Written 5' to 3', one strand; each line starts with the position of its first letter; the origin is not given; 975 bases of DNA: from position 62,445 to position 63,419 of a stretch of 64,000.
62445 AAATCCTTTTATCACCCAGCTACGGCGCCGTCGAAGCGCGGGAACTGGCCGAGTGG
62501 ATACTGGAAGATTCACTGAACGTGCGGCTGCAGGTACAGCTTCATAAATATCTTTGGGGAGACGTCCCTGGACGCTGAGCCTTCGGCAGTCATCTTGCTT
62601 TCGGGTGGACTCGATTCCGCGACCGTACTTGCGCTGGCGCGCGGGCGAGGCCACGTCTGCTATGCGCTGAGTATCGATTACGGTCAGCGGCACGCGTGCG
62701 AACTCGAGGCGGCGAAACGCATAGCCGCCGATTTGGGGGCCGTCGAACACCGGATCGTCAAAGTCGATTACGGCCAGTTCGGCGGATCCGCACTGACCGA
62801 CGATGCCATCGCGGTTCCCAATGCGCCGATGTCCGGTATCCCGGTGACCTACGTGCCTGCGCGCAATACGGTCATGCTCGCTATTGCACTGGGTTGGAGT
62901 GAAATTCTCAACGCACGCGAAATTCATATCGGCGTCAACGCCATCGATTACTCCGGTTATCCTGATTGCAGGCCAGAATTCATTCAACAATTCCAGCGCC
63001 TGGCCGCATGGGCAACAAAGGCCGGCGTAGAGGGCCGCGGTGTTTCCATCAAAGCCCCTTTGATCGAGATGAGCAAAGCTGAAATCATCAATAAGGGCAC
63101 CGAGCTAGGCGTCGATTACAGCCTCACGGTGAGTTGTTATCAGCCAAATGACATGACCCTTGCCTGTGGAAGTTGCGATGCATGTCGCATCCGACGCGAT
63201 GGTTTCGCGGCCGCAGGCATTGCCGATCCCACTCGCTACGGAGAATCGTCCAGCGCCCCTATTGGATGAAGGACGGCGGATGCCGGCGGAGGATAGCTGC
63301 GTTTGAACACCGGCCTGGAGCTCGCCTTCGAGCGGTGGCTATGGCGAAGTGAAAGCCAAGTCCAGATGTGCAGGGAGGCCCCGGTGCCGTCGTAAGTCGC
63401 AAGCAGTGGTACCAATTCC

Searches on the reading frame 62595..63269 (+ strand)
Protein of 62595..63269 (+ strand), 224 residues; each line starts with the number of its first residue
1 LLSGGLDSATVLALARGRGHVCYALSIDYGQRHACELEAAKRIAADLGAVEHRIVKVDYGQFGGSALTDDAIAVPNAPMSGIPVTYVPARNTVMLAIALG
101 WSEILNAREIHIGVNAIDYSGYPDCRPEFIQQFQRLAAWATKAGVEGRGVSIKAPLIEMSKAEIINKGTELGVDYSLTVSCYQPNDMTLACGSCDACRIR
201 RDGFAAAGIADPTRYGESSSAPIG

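Call 9: search_protein_families(library=ncbifam, proteins=[window:62595-63269:+], max_evalue=0.00001)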
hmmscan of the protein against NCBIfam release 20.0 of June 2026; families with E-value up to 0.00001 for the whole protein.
window:62595-63269:+ (224 aa): 2 families
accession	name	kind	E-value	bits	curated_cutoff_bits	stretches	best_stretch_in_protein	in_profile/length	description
TIGR00364.1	TIGR00364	equivalog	6.1e-55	185.9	150.3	1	1-200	4-201/201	7-cyano-7-deazaguanine synthase QueC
NF008317.0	PRK11106.1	equivalog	3.2e-35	121.6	378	1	2-205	8-211/231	7-cyano-7-deazaguanine synthase QueC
